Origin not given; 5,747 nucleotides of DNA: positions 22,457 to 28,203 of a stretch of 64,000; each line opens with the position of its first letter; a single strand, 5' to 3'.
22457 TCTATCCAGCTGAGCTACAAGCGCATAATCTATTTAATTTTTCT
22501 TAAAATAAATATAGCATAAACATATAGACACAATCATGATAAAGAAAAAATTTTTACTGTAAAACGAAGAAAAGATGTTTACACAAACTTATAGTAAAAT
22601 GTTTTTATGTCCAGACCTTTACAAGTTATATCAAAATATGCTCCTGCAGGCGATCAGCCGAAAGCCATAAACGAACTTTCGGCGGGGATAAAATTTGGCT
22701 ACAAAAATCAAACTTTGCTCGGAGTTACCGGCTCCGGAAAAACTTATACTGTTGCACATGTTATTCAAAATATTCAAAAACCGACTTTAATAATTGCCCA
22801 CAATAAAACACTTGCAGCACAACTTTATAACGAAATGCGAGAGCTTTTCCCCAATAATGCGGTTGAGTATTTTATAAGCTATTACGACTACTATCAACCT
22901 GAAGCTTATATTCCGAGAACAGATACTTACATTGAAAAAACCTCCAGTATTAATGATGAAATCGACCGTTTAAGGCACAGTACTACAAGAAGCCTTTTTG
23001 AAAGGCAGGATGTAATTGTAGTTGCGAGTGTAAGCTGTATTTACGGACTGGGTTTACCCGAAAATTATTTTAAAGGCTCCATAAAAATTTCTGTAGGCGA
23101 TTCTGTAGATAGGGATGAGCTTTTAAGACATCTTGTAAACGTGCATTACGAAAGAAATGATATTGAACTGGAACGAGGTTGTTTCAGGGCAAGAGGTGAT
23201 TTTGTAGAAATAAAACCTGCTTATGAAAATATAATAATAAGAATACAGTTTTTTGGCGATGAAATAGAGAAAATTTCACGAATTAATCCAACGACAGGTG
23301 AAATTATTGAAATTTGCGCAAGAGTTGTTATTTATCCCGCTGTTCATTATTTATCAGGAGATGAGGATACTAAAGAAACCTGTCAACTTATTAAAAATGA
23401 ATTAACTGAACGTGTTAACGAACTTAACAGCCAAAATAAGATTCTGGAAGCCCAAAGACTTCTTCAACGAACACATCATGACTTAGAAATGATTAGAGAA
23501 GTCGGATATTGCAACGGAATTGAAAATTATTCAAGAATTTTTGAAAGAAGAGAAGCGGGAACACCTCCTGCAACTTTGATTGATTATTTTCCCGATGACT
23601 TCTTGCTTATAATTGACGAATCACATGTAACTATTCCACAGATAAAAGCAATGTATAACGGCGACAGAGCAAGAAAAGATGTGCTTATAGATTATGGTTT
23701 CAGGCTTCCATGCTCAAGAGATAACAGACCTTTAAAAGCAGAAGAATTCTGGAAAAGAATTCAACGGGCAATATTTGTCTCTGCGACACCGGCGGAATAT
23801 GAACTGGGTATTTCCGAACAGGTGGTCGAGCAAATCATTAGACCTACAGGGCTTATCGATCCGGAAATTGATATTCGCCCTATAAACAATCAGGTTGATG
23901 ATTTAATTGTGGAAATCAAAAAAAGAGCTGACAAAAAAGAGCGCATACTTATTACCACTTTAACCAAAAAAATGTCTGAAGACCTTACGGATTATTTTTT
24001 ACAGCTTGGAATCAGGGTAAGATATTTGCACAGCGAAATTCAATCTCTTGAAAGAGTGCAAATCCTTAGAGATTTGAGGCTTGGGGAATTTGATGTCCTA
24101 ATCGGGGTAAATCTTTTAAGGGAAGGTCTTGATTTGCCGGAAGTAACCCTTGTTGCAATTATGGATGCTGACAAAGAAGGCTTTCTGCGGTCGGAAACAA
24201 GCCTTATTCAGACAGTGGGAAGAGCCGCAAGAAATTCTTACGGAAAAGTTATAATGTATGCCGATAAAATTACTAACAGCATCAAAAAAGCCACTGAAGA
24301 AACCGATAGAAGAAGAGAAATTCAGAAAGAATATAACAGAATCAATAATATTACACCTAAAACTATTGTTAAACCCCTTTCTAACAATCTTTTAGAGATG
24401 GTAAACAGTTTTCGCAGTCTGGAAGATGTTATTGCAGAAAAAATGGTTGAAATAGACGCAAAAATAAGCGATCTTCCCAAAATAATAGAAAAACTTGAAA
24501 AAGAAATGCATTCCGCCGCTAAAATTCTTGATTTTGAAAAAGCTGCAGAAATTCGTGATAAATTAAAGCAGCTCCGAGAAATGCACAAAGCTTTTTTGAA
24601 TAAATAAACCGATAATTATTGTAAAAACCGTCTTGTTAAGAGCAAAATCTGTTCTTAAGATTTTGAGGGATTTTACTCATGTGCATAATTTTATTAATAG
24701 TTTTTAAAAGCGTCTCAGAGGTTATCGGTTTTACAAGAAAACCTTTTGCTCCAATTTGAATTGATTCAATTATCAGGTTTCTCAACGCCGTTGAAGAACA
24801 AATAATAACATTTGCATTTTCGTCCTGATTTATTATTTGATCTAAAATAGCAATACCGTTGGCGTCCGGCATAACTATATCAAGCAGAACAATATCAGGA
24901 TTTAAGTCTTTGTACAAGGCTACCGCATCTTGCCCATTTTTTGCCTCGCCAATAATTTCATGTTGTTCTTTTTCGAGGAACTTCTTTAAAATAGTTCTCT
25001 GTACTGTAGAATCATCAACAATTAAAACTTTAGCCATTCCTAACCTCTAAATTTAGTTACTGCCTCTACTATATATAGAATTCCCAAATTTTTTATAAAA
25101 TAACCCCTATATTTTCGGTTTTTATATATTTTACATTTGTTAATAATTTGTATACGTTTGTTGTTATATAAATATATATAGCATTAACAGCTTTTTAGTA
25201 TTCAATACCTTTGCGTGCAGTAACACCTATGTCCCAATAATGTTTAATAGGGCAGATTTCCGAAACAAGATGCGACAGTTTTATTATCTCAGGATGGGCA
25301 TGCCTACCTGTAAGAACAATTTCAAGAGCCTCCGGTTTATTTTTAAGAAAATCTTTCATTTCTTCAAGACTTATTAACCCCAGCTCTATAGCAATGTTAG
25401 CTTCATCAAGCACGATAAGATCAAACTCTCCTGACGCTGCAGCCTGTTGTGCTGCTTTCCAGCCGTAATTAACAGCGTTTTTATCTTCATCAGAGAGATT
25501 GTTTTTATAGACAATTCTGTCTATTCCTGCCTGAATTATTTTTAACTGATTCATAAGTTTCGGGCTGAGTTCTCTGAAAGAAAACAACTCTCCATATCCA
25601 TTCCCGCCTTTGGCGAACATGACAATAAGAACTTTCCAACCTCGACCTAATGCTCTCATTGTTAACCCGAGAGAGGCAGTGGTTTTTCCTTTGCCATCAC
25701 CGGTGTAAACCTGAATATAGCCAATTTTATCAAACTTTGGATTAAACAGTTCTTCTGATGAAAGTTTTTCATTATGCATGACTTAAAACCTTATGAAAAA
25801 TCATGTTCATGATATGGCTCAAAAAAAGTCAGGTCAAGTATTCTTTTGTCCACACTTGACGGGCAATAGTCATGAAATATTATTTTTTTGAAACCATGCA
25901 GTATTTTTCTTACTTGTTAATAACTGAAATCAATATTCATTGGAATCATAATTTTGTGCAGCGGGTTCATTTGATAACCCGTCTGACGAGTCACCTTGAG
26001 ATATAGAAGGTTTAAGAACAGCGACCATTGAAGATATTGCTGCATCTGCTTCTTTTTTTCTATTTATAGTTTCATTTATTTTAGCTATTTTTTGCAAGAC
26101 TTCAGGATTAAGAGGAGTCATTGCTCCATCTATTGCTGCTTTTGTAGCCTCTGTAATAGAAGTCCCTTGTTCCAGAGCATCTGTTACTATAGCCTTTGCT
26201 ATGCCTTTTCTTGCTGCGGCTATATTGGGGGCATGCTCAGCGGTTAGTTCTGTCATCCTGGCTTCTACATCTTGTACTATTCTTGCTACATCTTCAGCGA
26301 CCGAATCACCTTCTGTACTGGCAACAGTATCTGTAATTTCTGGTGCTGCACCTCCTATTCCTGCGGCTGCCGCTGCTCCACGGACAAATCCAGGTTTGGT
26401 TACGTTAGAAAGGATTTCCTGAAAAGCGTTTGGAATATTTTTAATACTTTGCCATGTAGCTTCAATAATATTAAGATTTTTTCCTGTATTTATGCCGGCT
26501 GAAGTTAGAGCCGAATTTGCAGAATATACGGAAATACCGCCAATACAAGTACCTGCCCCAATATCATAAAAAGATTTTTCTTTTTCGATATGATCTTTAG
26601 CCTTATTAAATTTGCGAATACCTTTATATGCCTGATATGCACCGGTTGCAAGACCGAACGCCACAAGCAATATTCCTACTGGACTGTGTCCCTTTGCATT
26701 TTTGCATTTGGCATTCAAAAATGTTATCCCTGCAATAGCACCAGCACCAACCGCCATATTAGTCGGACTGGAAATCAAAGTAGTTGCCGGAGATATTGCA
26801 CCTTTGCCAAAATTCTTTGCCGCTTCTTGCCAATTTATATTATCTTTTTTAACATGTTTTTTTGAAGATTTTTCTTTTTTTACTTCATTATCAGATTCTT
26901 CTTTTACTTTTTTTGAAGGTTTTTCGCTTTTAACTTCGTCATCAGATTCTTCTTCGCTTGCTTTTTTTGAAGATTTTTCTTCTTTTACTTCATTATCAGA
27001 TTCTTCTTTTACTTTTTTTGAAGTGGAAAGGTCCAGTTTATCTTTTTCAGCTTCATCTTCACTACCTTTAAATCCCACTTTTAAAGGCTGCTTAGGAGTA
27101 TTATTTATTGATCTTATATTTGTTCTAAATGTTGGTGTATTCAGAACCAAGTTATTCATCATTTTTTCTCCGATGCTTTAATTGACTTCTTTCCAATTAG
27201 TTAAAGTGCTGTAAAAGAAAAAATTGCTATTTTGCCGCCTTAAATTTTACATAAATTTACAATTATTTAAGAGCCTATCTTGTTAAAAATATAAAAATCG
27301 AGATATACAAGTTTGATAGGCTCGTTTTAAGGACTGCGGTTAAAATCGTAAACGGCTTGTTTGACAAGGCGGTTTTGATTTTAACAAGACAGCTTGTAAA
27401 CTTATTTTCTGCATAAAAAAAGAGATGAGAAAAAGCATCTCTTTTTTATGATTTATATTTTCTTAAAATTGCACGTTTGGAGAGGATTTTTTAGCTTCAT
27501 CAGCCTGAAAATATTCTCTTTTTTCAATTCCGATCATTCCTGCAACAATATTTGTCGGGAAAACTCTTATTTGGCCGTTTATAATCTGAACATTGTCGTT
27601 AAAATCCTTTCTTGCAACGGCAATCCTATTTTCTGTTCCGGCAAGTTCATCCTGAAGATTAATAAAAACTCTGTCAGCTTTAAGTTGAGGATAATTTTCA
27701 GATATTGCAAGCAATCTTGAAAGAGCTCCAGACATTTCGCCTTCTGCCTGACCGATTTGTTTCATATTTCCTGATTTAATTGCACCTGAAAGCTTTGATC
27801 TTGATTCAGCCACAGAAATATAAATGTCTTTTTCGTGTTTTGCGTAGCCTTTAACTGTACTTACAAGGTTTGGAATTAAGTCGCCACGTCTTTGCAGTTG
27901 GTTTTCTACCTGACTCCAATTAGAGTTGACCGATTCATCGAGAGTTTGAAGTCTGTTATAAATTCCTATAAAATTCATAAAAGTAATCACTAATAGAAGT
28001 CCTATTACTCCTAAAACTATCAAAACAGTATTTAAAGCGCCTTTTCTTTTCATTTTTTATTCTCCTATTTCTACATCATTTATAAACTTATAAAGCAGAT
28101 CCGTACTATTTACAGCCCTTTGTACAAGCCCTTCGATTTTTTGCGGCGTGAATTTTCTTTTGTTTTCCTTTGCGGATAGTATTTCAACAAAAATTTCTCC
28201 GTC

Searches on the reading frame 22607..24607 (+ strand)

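Call 90: search_protein_families(library=pfam, proteins=[window:22607-24607:+], max_evalue=0.00001)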
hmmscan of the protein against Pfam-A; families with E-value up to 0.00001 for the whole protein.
window:22607-24607:+ (666 aa): 5 families
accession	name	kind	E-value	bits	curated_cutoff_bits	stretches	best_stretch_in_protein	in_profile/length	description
PF17757.6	UvrB_inter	-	4.9e-31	107.1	22.9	1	159-248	1-91/91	UvrB interaction domain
PF00271.37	Helicase_C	-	5.9e-20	72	23.5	1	432-543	5-109/110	Helicase conserved C-terminal domain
PF12344.14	UvrB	-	1e-19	70.5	27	1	550-591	1-42/43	Ultra-violet resistance protein B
PF04851.21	ResIII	-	9e-13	48.9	22.5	1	15-138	6-130/164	Type III restriction enzyme, res subunit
PF02151.25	UVR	-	2.6e-09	36.9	21.5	1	625-658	2-35/36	UvrB/uvrC motif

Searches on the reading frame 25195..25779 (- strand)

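Call 90: search_protein_families(library=pfam, proteins=[window:25195-25779:-], max_evalue=0.00001)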
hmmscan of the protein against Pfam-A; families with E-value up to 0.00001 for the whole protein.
window:25195-25779:- (194 aa): 1 family
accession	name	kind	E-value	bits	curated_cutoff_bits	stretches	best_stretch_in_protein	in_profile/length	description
PF02572.21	CobA_CobO_BtuR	-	1.1e-54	185.7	25.7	1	20-194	3-172/172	ATP:corrinoid adenosyltransferase BtuR/CobO/CobP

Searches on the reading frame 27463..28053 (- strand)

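Call 90: search_protein_families(library=pfam, proteins=[window:27463-28053:-], max_evalue=0.00001)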
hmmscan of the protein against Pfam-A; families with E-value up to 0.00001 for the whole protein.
window:27463-28053:- (196 aa): 1 family
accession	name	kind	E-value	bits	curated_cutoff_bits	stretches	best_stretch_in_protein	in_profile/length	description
PF04011.17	LemA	-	1.1e-57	194.5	26.2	1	45-196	1-149/149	LemA family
